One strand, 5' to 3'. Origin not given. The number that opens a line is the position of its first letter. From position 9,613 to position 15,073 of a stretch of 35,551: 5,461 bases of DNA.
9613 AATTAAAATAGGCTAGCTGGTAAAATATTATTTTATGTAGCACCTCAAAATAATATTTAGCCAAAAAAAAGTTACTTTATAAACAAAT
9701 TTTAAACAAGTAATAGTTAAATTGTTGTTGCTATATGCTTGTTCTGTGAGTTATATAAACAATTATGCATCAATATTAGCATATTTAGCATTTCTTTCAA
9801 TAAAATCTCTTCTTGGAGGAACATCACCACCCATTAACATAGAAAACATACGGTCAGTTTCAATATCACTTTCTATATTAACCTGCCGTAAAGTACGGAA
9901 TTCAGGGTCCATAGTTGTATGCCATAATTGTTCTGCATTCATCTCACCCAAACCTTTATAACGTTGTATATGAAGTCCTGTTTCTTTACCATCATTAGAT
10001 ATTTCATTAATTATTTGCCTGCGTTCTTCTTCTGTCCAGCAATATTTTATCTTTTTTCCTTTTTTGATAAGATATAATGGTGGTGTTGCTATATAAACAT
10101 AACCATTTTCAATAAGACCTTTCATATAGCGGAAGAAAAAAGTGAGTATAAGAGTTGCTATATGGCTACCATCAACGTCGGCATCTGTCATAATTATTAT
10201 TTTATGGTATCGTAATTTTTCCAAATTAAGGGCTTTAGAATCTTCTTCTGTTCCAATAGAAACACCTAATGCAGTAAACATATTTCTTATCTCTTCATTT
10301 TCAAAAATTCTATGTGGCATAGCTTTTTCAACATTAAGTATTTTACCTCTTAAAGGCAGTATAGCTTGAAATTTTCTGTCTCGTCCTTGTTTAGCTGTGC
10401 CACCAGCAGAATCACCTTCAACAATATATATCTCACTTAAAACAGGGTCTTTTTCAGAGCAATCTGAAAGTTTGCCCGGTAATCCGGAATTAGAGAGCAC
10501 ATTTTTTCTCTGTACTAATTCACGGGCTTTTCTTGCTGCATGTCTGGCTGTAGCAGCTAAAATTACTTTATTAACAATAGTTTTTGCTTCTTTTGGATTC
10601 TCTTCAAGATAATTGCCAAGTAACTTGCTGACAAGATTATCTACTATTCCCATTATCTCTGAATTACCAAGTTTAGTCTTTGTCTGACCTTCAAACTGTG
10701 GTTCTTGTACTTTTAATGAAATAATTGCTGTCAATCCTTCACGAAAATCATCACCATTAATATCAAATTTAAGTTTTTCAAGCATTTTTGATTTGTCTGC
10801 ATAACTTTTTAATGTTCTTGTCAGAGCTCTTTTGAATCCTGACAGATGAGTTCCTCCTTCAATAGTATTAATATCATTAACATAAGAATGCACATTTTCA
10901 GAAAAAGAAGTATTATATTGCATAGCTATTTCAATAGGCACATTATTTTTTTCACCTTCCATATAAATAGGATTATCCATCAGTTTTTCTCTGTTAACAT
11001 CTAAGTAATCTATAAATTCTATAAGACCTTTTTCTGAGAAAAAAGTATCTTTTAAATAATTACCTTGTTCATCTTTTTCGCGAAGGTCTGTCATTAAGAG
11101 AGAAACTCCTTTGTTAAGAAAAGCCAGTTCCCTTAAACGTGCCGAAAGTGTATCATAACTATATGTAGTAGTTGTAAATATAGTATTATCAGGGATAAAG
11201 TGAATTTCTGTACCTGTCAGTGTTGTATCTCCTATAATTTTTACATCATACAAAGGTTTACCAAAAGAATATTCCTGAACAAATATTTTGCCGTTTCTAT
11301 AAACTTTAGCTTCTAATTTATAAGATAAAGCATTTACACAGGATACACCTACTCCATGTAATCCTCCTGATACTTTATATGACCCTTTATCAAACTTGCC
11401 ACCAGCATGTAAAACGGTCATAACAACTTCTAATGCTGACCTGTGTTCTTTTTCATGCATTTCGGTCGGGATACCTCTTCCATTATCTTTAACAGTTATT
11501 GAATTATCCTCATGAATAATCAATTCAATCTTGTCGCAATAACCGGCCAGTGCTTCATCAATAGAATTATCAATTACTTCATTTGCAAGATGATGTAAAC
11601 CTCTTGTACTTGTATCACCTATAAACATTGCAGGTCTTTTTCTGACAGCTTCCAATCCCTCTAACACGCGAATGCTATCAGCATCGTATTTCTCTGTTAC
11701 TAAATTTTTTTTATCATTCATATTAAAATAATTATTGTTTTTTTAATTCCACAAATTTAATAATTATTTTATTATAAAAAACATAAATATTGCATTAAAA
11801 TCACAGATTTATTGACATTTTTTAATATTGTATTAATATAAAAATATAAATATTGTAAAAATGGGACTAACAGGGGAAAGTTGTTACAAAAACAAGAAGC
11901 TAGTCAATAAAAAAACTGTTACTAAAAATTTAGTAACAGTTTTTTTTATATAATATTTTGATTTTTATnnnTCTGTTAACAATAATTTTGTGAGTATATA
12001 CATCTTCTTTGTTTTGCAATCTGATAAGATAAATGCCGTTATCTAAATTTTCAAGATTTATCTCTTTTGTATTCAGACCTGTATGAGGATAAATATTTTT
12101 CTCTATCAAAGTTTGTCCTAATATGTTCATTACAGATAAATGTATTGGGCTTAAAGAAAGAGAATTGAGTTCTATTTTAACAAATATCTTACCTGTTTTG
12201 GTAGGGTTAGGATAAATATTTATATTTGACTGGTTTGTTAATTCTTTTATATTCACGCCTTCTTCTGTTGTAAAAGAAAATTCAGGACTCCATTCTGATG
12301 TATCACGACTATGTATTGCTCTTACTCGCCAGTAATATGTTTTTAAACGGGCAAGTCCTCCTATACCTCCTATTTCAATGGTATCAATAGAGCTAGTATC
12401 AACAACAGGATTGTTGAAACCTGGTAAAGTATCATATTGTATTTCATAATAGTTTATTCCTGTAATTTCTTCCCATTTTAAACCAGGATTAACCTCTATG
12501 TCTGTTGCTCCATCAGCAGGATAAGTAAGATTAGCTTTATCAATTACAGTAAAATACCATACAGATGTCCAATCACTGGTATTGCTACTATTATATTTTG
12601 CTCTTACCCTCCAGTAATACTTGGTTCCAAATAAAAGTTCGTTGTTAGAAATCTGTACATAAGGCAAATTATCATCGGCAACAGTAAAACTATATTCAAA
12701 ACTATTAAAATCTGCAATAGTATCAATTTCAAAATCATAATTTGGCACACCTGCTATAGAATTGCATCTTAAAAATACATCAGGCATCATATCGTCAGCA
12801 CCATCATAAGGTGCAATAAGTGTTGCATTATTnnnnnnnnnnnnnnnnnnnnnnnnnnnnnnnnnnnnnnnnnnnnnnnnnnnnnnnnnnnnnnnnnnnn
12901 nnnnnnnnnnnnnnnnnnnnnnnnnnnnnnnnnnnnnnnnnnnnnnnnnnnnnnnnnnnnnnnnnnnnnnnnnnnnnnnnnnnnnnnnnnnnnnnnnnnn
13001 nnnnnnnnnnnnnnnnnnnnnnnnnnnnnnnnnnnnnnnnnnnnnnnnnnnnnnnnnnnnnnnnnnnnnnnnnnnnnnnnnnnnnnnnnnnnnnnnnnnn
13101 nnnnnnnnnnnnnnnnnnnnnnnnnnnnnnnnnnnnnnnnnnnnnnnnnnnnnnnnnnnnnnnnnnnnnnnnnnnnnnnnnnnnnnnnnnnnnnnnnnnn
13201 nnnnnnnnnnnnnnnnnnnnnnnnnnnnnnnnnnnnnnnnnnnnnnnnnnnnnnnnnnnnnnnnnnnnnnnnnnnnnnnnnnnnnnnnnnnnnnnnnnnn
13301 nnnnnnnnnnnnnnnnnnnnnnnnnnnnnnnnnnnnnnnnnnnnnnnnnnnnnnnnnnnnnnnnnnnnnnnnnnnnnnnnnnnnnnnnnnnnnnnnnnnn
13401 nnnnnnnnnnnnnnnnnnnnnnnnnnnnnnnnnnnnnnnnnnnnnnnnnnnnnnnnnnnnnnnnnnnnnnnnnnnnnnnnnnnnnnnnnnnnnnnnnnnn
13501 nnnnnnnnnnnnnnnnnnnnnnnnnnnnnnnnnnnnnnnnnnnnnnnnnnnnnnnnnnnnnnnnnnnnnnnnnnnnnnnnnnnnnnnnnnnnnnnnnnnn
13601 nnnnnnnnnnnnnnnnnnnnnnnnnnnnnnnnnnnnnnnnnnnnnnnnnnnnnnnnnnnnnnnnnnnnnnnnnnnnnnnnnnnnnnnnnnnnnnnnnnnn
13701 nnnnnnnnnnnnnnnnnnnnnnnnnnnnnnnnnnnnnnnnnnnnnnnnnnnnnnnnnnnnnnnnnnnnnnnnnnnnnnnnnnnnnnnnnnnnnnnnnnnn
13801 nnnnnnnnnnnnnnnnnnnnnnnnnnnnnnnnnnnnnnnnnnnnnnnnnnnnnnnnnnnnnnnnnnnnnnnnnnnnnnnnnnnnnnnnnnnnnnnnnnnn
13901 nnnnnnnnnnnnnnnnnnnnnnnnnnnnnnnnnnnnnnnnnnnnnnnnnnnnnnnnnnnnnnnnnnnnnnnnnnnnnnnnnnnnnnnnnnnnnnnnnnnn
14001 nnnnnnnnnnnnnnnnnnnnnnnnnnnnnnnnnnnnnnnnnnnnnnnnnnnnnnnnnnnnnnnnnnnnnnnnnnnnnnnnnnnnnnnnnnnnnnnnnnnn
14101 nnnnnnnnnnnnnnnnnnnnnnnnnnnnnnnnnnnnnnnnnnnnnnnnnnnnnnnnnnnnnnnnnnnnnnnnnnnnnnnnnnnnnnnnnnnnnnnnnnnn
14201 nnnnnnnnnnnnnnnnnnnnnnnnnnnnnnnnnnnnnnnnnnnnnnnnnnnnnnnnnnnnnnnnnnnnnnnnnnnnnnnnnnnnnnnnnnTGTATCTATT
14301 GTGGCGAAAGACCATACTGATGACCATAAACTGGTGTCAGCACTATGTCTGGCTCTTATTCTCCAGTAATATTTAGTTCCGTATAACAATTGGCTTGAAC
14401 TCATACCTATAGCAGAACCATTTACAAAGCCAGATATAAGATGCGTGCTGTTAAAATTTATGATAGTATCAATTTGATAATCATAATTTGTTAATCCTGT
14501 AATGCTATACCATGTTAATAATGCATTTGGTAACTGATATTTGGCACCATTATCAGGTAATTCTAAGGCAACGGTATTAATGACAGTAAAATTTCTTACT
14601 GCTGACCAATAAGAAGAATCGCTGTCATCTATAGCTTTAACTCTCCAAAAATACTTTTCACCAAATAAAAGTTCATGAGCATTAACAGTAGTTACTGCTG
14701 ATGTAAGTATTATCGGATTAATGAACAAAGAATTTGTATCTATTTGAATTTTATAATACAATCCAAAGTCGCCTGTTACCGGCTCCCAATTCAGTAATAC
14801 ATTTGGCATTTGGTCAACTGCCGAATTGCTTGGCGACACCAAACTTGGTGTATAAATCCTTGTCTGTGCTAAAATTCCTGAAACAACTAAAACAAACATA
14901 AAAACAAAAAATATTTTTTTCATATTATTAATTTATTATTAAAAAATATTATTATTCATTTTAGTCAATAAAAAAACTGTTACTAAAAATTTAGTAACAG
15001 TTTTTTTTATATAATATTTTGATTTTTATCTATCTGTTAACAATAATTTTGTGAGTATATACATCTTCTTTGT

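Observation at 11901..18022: Exact 3,061-bp head-to-tail duplication of a T9SS cargo gene plus its terminator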

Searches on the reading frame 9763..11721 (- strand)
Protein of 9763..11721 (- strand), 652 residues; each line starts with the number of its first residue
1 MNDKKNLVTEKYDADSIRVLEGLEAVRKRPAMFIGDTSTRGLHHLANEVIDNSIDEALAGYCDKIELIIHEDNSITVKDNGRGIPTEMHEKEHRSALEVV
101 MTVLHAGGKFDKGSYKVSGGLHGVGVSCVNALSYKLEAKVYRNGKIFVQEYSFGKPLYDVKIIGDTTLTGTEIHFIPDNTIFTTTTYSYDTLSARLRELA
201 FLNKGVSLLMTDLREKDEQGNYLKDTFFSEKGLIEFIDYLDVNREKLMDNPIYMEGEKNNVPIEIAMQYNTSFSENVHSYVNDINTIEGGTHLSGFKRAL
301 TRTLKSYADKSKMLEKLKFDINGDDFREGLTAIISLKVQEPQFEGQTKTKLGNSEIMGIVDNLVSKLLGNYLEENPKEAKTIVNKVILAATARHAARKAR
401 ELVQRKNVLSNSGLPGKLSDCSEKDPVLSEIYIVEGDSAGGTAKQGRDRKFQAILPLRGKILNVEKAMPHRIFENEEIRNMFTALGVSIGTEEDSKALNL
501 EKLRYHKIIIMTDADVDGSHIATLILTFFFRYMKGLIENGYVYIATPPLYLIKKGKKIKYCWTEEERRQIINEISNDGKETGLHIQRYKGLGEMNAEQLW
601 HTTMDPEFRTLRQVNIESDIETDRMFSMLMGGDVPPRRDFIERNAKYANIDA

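Call 17: find_encoding_contigs(protein=window:9763-11721:-, flank=10000, max_places=10)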
Protein window:9763-11721:- (652 aa): no gene with exactly this product is on record in the collection.

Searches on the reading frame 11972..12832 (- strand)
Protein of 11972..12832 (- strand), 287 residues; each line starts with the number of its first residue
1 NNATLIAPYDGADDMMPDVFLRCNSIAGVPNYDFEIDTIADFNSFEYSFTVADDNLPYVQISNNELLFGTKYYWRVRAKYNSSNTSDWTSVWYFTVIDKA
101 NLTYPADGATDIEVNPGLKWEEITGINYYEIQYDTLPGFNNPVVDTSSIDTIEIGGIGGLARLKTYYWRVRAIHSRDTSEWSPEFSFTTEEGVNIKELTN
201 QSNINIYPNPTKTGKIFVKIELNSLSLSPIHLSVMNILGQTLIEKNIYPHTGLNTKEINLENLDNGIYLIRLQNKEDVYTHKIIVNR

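Call 37: find_homologous_proteins(query=window:11972-12832:-, max_evalue=1e-10)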
Query seq(287 aa) (287 aa): 231 proteins with E <= 1e-10 among 1048 candidates; the best 120 are listed.
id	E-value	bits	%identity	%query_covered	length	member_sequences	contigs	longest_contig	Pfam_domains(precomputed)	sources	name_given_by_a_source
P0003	4.2e-88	314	41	98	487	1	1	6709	PF18962.8,PF25788.3,PF00041.28,PF16656.12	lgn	-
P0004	1.8e-87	312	35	99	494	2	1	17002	PF18962.8,PF25788.3,PF00041.28,PF16656.12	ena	-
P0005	1.6e-85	305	39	99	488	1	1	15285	PF16655.13,PF01108.24,PF18962.8,PF25788.3,PF00041.28,PF16656.12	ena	-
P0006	8.4e-85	303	37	99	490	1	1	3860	PF18962.8,PF25788.3,PF16656.12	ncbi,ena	-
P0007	3.4e-84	301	40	99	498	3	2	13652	PF18962.8,PF25788.3,PF16656.12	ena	-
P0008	1.0e-83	299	36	99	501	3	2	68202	PF18962.8,PF25788.3,PF00041.28,PF16656.12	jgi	-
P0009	3.0e-83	298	38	99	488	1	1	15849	PF18962.8,PF25788.3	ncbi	-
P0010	3.1e-83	298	36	71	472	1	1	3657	PF25788.3,PF00041.28,PF16656.12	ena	-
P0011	3.4e-83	298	41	99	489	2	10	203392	PF16655.13,PF18962.8,PF25788.3,PF16656.12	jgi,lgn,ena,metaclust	metaclust:\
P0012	1.9e-81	292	38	98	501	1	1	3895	PF16655.13,PF18962.8,PF25788.3,PF24489.2,PF00041.28,PF16656.12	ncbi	-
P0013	1.1e-80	289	40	99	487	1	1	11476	PF18962.8,PF25788.3,PF24489.2,PF16656.12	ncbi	-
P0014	6.6e-80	287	39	98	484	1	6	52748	PF18962.8,PF25788.3,PF16656.12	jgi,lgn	-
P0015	2.2e-77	278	36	78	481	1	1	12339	PF18962.8,PF25788.3,PF00041.28,PF16656.12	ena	-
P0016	7.1e-77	277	37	99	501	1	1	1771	PF18962.8,PF25788.3,PF24489.2,PF16656.12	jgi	jgi:hypothetical protein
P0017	7.8e-75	270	35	99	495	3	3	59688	PF18962.8,PF25788.3,PF00041.28,PF16656.12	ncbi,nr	ncbi:MAG: T9SS type A sorting domain-containing protein [Bacteroidales bacterium]|nr:T9SS type A sor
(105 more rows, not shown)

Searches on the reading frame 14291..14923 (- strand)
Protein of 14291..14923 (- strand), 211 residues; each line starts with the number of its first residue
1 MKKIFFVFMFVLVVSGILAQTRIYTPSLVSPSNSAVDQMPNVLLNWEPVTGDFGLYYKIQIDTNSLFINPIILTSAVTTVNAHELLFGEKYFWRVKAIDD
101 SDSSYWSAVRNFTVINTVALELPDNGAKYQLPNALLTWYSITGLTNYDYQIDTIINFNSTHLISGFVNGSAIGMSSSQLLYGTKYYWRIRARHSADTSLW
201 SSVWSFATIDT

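Call 31: find_homologous_proteins(query=window:14291-14923:-, max_evalue=0.00001)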
Query seq(211 aa) (211 aa): 2 proteins with E <= 0.00001 among 125 candidates.
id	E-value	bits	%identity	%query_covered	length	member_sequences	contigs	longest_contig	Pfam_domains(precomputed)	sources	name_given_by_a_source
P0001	7.6e-129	446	90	100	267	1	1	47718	PF25788.3,PF00041.28,PF16656.12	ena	-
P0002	1.4e-40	157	78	48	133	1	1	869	PF01029.24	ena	-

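Call 33: find_encoding_contigs(protein=P0001, flank=10000, max_places=6)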
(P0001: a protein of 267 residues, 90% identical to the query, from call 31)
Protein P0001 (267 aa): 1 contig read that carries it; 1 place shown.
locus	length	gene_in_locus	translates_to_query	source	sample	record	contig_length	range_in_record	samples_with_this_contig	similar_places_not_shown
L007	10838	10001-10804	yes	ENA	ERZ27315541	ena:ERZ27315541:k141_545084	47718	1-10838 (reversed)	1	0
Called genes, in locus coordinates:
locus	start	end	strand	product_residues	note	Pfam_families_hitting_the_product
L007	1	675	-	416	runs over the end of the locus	PF20094:GWxTD_dom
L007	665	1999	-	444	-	PF02646:RmuC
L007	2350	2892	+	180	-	PF10543:ORF6N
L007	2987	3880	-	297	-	PF00089:Trypsin (weak), PF13365:Trypsin_2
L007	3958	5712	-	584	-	PF07244:POTRA (faint)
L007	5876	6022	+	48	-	-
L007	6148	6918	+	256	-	-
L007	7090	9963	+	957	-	PF15902:Sortilin-Vps10 (faint), PF18962:Por_Secre_tail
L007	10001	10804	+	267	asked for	PF00041:fn3 (faint), PF16656:Pur_ac_phosph_N (faint), PF25788:Ig_Rha78A_N (faint)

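Call 41: find_encoding_contigs(protein=P0002, flank=5000, max_places=6)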
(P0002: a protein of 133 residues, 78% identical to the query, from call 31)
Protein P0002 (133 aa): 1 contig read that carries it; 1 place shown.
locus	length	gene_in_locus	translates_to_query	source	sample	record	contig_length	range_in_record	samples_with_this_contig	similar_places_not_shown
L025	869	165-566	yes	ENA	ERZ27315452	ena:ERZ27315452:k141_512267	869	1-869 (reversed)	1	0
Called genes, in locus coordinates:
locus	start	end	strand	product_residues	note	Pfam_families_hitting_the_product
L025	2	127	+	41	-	?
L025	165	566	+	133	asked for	PF01029:NusB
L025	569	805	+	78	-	-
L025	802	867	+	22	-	?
